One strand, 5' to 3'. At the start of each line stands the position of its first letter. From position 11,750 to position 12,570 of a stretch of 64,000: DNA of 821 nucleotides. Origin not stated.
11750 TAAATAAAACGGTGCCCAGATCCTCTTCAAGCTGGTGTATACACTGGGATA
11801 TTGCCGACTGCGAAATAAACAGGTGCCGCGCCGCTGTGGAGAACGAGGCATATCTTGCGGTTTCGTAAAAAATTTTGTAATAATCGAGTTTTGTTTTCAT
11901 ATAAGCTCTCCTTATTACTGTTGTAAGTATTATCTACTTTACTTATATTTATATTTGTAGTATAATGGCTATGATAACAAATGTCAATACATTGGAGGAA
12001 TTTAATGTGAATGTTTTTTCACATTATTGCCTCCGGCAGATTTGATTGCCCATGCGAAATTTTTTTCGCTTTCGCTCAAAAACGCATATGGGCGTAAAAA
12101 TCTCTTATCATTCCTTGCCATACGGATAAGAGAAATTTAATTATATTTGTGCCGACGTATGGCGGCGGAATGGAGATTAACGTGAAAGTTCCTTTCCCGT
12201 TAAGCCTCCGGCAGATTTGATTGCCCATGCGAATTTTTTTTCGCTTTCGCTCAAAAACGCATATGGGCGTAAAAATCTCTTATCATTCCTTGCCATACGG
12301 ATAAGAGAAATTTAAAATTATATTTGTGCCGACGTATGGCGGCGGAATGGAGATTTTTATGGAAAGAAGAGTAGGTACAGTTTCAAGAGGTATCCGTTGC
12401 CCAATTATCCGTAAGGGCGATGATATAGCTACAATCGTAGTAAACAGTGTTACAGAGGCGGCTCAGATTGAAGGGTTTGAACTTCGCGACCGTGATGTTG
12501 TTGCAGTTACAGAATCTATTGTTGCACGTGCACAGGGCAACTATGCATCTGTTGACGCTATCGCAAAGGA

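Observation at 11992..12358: Family of structured SD-to-SD RNA cassettes: tandem dimer forms the leader of the cofE-like gene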

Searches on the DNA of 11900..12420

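Call 9: search_rna_families(source=window, start=11900, end=12420, threshold=evalue, max_evalue=10)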
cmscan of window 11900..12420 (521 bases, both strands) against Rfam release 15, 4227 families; matches with E-value up to 10: 9.
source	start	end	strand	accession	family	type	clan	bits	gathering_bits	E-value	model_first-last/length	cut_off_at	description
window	11910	11998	+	RF01205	snR62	Gene; snRNA; snoRNA; CD-box;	CL00055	23.8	55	4.4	1-100/100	no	Small nucleolar RNA snR62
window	11961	12047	+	RF01289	snoR17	Gene; snRNA; snoRNA; CD-box;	-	18.1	60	3.7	1-110/110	no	Small nucleolar RNA snoR17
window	11965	12033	-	RF00318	snoZ175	Gene; snRNA; snoRNA; CD-box;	-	17.4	43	7.3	1-81/81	no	Small nucleolar RNA Z175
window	12218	12314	+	RF00542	snopsi28S-1192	Gene; snRNA; snoRNA; HACA-box;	-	15.8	44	4.3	1-138/138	no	Small nucleolar RNA psi28S-1192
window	11916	12041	+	RF01240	snR85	Gene; snRNA; snoRNA; HACA-box;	CL00024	15.2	37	2.4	1-180/180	no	Small nucleolar RNA snR85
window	12041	12087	+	RF02943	Bacteroidales-2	Gene; sRNA;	-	11.4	204.3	1.5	340-385/392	no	Bacteroidales-2 RNA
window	12363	12377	+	RF02914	DUF805b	Cis-reg;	CL00115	10.5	35.6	6.2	1-35/35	no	DUF805b RNA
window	12216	12262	+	RF02943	Bacteroidales-2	Gene; sRNA;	-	9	204.3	8.3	340-385/392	no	Bacteroidales-2 RNA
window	11934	11991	+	RF01849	alpha_tmRNA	Gene;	CL00001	7.7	50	2.7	1-355/355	no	Alphaproteobacteria transfer-messenger RNA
